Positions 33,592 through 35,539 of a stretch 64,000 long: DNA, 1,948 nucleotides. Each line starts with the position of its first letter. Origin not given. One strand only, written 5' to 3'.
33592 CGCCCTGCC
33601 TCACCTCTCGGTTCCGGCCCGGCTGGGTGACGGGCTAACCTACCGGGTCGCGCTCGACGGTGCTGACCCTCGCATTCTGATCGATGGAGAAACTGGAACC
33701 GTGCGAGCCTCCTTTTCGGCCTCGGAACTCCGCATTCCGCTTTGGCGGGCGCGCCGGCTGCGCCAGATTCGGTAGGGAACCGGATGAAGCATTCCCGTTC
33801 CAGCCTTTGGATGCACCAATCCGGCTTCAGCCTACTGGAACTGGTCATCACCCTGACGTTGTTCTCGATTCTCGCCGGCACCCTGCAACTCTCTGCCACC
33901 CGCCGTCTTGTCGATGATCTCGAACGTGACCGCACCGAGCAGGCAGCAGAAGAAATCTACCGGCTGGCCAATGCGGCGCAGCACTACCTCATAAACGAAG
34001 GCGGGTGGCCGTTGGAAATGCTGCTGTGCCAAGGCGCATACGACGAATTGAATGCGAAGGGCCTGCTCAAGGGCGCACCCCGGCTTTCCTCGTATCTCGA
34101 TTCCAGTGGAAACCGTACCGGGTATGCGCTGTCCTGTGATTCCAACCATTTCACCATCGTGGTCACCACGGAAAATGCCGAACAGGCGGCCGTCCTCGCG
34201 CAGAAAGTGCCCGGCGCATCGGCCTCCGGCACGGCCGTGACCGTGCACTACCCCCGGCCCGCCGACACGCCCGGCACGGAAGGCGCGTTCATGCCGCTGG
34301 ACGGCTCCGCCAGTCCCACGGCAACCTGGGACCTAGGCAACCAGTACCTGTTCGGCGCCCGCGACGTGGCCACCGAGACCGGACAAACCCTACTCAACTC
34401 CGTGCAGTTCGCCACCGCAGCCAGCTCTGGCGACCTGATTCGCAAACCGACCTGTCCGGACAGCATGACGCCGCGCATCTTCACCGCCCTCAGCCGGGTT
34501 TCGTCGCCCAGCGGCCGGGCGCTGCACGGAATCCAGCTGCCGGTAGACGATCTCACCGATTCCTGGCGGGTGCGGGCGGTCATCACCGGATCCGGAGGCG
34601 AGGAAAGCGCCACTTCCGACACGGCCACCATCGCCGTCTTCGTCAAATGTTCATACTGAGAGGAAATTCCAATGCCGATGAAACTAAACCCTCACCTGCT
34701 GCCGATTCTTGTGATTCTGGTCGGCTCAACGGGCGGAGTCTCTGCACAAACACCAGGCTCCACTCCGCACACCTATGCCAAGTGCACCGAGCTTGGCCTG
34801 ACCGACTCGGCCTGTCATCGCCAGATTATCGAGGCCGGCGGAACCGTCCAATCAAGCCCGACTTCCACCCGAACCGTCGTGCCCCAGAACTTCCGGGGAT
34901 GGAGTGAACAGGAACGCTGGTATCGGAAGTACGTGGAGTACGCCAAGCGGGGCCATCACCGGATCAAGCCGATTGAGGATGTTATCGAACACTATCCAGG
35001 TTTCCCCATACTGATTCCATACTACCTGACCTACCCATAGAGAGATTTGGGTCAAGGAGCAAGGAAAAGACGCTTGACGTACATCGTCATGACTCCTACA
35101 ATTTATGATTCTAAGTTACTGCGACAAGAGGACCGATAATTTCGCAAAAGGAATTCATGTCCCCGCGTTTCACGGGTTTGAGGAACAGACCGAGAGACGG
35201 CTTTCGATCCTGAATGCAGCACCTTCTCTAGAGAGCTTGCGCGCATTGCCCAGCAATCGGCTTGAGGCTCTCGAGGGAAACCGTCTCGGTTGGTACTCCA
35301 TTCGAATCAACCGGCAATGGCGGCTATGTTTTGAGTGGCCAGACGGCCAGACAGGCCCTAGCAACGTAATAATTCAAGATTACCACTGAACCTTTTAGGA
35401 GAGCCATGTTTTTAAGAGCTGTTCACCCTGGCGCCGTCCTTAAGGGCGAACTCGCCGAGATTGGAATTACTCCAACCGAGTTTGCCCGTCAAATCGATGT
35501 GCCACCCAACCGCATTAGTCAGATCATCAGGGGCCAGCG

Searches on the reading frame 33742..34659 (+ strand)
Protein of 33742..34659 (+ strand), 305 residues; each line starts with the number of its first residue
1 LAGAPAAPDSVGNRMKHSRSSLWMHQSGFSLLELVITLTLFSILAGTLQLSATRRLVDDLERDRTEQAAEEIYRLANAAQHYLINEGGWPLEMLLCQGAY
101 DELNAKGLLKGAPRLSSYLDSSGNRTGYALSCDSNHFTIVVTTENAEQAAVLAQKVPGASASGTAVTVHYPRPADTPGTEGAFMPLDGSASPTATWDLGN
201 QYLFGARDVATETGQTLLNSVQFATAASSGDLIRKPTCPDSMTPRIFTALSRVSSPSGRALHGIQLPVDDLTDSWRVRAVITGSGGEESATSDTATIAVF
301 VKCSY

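Call 6: search_protein_families(library=pfam, proteins=[window:33742-34659:+], max_evalue=0.01)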
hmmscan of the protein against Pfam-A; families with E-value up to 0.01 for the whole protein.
window:33742-34659:+ (305 aa): 1 family
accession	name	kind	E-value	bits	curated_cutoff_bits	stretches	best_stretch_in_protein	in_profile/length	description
PF07963.17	N_methyl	-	7.1e-07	29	21.2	1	24-47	2-25/27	Prokaryotic N-terminal methylation motif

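Call 8: search_protein_families(library=ncbifam, proteins=[window:33742-34659:+], max_evalue=0.01)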
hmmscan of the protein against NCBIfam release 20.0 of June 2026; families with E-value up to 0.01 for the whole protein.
window:33742-34659:+ (305 aa): 2 families
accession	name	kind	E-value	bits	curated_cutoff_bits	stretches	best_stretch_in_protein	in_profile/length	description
TIGR02532.1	IV_pilin_GFxxxE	domain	2.4e-05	24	16.3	1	26-46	1-21/24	prepilin-type N-terminal cleavage/methylation domain-containing protein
TIGR01708.2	typeII_sec_gspH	equivalog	0.0041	17.1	80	1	26-74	1-45/169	type II secretion system minor pseudopilin GspH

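Call 15: find_homologous_proteins(query=window:33784-34656:+, max_evalue=0.001)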
Query window:33784-34656:+ (291 aa): 61 proteins with E <= 0.001 among 3104 candidates.
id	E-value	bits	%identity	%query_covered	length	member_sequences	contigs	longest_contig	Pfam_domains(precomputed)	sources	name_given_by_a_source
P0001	2.1e-176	603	95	100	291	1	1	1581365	PF07963.18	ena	-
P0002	5.3e-172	589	92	100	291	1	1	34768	PF07963.18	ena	-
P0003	1.1e-171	588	92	100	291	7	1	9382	PF07963.18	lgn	-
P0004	1.6e-170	584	92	100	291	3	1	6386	PF07963.18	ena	-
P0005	1.6e-169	580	93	97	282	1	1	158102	PF07963.18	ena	-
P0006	2.5e-169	580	91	100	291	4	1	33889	PF07963.18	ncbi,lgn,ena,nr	ncbi:MAG: type II secretion system protein [Gammaproteobacteria bacterium]|nr:type II secretion syst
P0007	7.5e-169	578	91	100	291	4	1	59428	PF07963.18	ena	-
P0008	7.5e-165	565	88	100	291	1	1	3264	PF07963.18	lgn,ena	-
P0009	1.7e-164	564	88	100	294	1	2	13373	PF07963.18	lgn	-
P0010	4.3e-163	559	88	100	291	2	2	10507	PF07963.18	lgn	-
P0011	1.1e-158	545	86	100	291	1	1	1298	PF07963.18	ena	-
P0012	2.1e-158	544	85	100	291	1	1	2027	PF07963.18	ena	-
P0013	1.3e-157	541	85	100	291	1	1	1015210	PF07963.18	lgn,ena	-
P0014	2.7e-157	540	85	100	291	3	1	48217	PF07963.18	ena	-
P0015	1.9e-155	534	84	100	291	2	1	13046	PF07963.18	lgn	-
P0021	4.7e-147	507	80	100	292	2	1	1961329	PF07963.18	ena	-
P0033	2.1e-143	495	79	100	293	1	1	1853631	PF07963.18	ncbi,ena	-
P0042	2.2e-132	459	71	100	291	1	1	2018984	PF07963.18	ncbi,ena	-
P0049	3.6e-112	392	62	97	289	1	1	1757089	PF07963.18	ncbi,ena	-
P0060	8.8e-85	302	53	97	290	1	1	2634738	PF07963.18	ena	-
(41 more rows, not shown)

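Call 16: find_encoding_contigs(protein=P0060, flank=10000, max_places=2)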
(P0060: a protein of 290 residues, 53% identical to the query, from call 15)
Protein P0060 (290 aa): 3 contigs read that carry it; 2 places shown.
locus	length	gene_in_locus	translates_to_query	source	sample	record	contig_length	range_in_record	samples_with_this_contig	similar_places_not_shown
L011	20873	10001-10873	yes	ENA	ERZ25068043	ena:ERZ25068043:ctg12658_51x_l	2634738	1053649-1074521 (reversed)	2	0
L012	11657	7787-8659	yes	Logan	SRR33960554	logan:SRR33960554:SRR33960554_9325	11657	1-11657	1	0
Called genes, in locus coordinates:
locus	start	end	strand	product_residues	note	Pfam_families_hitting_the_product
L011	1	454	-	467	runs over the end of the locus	PF00033:Cytochrome_B, PF13631:Cytochrom_B_N_2, PF00032:Cytochrom_B_C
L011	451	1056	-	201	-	PF10399:UCR_Fe-S_N, PF00355:Rieske (weak)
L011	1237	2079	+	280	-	PF02517:Rce1-like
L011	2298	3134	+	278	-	-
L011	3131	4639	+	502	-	PF00263:Secretin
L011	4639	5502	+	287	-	-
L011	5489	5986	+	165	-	-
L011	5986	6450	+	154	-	-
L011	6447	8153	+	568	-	PF00437:T2SSE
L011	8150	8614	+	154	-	PF07963:N_methyl (weak)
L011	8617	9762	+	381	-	PF00482:T2SSF (faint)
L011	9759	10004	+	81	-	PF07963:N_methyl (weak)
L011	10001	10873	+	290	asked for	PF07963:N_methyl (weak)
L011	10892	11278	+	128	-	-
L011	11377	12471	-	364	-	PF01926:MMR_HSR1, PF02421:FeoB_N, PF06071:YchF-GTPase_C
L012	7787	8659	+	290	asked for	PF07963:N_methyl (weak)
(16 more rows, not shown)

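Call 17: find_encoding_contigs(protein=P0049, flank=10000, max_places=2)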
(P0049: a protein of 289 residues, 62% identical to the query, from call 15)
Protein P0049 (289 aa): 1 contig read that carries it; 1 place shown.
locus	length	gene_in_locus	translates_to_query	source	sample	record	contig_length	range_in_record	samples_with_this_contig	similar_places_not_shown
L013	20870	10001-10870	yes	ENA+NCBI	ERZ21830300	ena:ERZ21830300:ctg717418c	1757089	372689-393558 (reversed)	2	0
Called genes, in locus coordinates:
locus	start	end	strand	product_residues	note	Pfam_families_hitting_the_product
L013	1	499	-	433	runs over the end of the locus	PF05697:Trigger_N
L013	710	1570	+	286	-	PF02517:Rce1-like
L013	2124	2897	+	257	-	-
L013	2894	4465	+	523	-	PF00263:Secretin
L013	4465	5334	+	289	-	-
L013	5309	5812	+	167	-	-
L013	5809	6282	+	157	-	-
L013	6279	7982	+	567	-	PF00437:T2SSE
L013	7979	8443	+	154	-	PF07963:N_methyl (weak)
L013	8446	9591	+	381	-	PF00482:T2SSF (faint)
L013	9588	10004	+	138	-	PF07963:N_methyl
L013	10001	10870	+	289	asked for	PF07963:N_methyl (faint)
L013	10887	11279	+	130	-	-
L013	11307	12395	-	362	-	PF01926:MMR_HSR1, PF02421:FeoB_N (weak), PF06071:YchF-GTPase_C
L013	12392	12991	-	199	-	PF01195:Pept_tRNA_hydro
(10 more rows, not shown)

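Call 18: find_encoding_contigs(protein=P0042, flank=10000, max_places=2)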
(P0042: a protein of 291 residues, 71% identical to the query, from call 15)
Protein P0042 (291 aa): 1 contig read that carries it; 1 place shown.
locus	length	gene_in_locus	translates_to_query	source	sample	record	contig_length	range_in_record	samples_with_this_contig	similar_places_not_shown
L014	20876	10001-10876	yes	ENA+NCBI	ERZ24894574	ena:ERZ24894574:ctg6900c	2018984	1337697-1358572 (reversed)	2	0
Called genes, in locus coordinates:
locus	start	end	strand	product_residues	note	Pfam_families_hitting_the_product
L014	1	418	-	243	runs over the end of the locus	PF00353:HemolysinCabind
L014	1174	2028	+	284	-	PF02517:Rce1-like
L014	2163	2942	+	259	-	-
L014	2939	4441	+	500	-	PF00263:Secretin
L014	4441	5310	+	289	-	-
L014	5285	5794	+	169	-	-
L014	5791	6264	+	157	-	-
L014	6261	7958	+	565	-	PF00437:T2SSE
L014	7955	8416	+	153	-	PF07963:N_methyl (weak)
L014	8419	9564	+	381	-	PF00482:T2SSF (faint)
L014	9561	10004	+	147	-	-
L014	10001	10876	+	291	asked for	PF07963:N_methyl (weak)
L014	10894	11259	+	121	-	-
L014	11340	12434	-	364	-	PF01926:MMR_HSR1, PF02421:FeoB_N, PF06071:YchF-GTPase_C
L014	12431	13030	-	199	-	PF01195:Pept_tRNA_hydro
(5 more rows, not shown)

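Call 25: find_encoding_contigs(protein=P0001, flank=10000, max_places=1)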
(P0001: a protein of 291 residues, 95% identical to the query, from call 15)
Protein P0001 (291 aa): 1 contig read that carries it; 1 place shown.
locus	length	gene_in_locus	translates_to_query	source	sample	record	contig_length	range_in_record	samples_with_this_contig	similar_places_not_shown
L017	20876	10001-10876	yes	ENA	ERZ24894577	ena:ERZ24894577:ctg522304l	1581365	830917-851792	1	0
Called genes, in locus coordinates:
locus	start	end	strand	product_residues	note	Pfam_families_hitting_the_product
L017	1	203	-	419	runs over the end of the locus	PF05697:Trigger_N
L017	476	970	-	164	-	PF07798:CCDC90-like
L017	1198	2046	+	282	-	PF02517:Rce1-like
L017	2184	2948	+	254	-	-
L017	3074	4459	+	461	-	PF00263:Secretin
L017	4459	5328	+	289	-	-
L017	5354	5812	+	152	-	-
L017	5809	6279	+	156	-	-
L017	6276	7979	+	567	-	PF00437:T2SSE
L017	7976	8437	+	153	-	PF07963:N_methyl (weak)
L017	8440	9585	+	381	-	PF00482:T2SSF (faint)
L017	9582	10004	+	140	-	-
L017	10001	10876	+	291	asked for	PF07963:N_methyl (weak)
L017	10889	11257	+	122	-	-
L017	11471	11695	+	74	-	PF01381:HTH_3 (weak)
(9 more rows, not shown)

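Call 26: find_encoding_contigs(protein=P0013, flank=10000, max_places=1)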
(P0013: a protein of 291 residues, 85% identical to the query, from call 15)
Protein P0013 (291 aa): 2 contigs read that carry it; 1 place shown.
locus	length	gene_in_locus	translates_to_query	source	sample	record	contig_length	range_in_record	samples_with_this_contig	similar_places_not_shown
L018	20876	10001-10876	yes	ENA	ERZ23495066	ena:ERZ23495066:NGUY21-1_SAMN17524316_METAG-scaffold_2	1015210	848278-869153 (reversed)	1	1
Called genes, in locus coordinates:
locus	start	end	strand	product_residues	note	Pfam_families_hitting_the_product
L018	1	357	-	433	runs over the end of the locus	PF05697:Trigger_N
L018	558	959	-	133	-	PF07798:CCDC90-like (faint)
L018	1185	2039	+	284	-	PF02517:Rce1-like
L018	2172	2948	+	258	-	-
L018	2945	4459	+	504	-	PF00263:Secretin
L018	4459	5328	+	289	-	-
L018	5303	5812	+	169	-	-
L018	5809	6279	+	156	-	-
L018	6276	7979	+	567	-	PF00437:T2SSE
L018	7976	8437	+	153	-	PF07963:N_methyl (weak)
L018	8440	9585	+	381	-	PF00482:T2SSF (faint)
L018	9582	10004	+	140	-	-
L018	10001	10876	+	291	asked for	PF07963:N_methyl (weak)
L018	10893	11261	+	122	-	-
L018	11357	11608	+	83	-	PF05015:HigB-like_toxin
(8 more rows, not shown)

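Call 27: find_encoding_contigs(protein=P0021, flank=10000, max_places=1)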
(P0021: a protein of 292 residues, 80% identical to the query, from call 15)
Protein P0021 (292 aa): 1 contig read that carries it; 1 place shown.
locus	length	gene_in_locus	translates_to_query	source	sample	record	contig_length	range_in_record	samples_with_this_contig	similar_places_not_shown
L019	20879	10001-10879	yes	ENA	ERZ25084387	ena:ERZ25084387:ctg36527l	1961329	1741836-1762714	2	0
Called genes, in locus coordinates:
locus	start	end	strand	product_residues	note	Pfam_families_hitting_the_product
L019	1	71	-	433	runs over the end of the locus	PF05697:Trigger_N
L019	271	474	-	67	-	PF13560:HTH_31, PF01381:HTH_3, PF12844:HTH_19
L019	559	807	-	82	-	-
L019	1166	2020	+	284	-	PF02517:Rce1-like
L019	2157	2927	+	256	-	-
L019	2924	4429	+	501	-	PF00263:Secretin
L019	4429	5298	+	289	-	-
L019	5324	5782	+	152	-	-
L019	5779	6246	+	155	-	-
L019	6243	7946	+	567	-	PF00437:T2SSE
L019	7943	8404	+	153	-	-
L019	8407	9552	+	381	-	PF00482:T2SSF (faint)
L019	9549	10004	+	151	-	-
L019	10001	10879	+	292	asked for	PF07963:N_methyl (weak)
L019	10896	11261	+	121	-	-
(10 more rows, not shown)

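Call 28: find_encoding_contigs(protein=P0033, flank=10000, max_places=1)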
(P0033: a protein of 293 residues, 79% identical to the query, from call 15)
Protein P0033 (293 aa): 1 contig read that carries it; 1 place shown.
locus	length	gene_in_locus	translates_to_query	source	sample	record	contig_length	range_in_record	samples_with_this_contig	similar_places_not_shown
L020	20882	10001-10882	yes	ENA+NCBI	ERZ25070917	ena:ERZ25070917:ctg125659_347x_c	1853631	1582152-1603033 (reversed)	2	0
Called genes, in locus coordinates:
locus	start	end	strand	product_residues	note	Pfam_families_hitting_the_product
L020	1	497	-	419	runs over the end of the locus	PF05697:Trigger_N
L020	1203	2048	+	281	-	PF02517:Rce1-like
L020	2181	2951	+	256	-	-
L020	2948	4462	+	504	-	PF00263:Secretin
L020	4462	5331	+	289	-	-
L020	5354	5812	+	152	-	-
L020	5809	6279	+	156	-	-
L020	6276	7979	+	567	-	PF00437:T2SSE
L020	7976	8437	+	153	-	PF07963:N_methyl (weak)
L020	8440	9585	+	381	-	PF00482:T2SSF (faint)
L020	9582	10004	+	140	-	-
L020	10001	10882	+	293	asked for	PF07963:N_methyl (weak)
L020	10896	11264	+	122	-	-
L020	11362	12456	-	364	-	PF01926:MMR_HSR1, PF02421:FeoB_N, PF06071:YchF-GTPase_C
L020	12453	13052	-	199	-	PF01195:Pept_tRNA_hydro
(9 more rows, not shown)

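Call 49: search_solved_structures(query=window:33784-34656:+, max_evalue=1)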
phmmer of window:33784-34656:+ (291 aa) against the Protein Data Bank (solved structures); distinct sequences matched with E-value up to 1: 2.
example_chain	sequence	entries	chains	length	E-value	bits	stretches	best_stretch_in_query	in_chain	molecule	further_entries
6lom_A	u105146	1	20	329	0.8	12.3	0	193-246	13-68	Calcium homeostasis modulator protein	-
6lmv_A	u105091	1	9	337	0.83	12.2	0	193-252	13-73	Calcium homeostasis modulator protein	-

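Call 60: predict_structure(alignment_id=A3)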
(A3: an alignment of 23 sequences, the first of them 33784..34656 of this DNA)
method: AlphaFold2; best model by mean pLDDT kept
length: 291 residues; sequences in the alignment: 23
mean_pLDDT: 70.7   pTM: 0.50
mean pLDDT of the five models: 70.7, 69.8, 68.2, 65.9, 65.7
residues with pLDDT >= 90: 51; 70-90: 126; 50-70: 52; < 50: 62
segments of 3 or more residues with pLDDT < 50: 1-15, 30-32, 36-38, 162-194, 202-205
pLDDT, mean of each block of 10 residues (from residue 1): 42 50 57 50 68 81 80 88 94 83 89 92 91 89 83 79 39 34 42 49 53 84 77 71 71 84 81 79 73 60
secondary structure, 60 per line:
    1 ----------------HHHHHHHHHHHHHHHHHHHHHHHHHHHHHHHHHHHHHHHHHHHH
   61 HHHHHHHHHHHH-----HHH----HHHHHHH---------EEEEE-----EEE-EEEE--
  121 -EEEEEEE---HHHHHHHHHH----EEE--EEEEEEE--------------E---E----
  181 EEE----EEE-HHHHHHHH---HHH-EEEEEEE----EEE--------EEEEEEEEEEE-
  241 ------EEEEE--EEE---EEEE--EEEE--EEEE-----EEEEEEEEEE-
elements in order: H17-72 H85-91 E101-105 E111-113 E115-118 E122-128 H132-141 E146-148 E151-157 E181-183 E188-190 H192-199 E207-213 E218-220 E229-239 E247-251 E254-256 E260-263 E266-269 E272-275 E281-290

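Call 62: fold_search(model_id=the predicted structure, library=pdb)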
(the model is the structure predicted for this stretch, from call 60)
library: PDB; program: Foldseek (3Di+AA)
matches with E <= 10: 428; with E <= 0.001: 2
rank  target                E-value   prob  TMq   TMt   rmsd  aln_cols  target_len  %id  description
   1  6mic                  5.1e-04  1.00  0.25  0.43  13.7       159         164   14  Crystal Structure of the C-terminal half of the Vibrio cholerae minor pilin TcpB (released 2019-08-28)
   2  7w63_A                9.0e-04  0.99  0.24  0.18  23.7       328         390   11  Crystal structure of minor pilin TcpB from Vibrio cholerae (released 2022-11-09)
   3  7w64_A                1.9e-03  1.00  0.25  0.19  13.1       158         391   14  Crystal structure of minor pilin TcpB from Vibrio cholerae complexed with N-terminal peptide fragment of TcpF (released 2022-11-09)
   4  7w63_B                4.3e-03  0.99  0.24  0.18  14.8       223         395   11  Crystal structure of minor pilin TcpB from Vibrio cholerae (released 2022-11-09)
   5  6wxf_1                5.8e-02  0.05  0.06  0.05  19.6       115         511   11  Cryo-EM reconstruction of VP5*/VP8* assembly from rhesus rotavirus particles - Intermediate conformation (released 2021-01-20)
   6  5ypz_A                6.5e-02  0.60  0.24  0.15  16.2       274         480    8  Crystal structure of minor pilin CofB from CFA/III complexed with N-terminal peptide fragment of CofJ (released 2018-06-27)
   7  4qs4                  1.2e-01  0.44  0.24  0.15  15.7       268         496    8  Crystal Structure of CofB from Enterotoxigenic Escherichia coli (released 2015-06-03)
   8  9c1h_4                1.3e-01  0.05  0.06  0.04  19.8       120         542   12  Rhesus rotavirus (upright structure at 2.88 Angstrom resolution) (released 2025-04-30)
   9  7ums_1                1.8e-01  0.02  0.08  0.06  22.5       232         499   12  Structure of the VP5*/VP8* assembly from the human rotavirus strain CDC-9 in complex with antibody 41 - Upright confor (released 2022-07-27)
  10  5ax6                  2.0e-01  0.15  0.20  0.13  19.0       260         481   12  The crystal structure of CofB, the minor pilin subunit of CFA/III from human enterotoxigenic Escherichia coli. (released 2016-03-09)
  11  7vmi_A                3.3e-01  0.14  0.14  0.30  10.5        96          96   14  Crystal structure of Arabidopsis thaliana HDT3 (released 2022-09-21)
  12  3lyd_A                4.9e-01  0.05  0.08  0.13  15.9       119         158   11  Crystal structure of Putative uncharacterized protein from Jonesia denitrificans (released 2010-03-09)
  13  7fe3_A                5.5e-01  0.02  0.10  0.05  18.3       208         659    7  Crystal structure of GH65 alpha-1,2-glucosidase from Flavobacterium johnsoniae (released 2021-11-10)
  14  2ok8_A                7.0e-01  0.08  0.12  0.12  13.8       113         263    5  Ferredoxin-NADP+ reductase from Plasmodium falciparum (released 2007-02-13)
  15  8eo2_B                7.0e-01  0.06  0.17  0.18  16.1       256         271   10  Lufaxin a bifunctional inhibitor of complement and coagulation (released 2023-08-09)
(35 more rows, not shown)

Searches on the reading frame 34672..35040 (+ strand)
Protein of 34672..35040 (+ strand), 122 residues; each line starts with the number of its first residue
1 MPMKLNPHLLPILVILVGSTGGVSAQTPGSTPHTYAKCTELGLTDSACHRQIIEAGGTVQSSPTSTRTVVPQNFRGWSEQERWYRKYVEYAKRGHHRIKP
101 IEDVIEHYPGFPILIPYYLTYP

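Call 6: search_protein_families(library=pfam, proteins=[window:34672-35040:+], max_evalue=0.01)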
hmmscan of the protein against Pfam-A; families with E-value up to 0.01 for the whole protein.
window:34672-35040:+ (122 aa): 0 families

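Call 8: search_protein_families(library=ncbifam, proteins=[window:34672-35040:+], max_evalue=0.01)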
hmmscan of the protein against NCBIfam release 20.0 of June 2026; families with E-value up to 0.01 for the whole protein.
window:34672-35040:+ (122 aa): 0 families

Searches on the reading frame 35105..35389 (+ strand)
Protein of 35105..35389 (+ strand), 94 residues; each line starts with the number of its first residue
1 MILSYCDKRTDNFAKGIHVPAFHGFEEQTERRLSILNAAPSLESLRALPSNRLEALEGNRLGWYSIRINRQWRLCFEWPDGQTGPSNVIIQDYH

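Call 6: search_protein_families(library=pfam, proteins=[window:35105-35389:+], max_evalue=0.01)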
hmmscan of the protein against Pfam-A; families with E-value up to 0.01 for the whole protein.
window:35105-35389:+ (94 aa): 2 families
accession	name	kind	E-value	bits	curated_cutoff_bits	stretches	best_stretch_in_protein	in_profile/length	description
PF05015.19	HigB-like_toxin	-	3.2e-14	53.6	27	1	25-82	25-82/91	RelE-like toxin of type II toxin-antitoxin system HigB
PF24732.2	ParE_like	-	0.0056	17.1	24.4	1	46-77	21-48/67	ParE-like toxin domain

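Call 8: search_protein_families(library=ncbifam, proteins=[window:35105-35389:+], max_evalue=0.01)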
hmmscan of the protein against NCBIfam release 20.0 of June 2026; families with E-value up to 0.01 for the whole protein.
window:35105-35389:+ (94 aa): 0 families
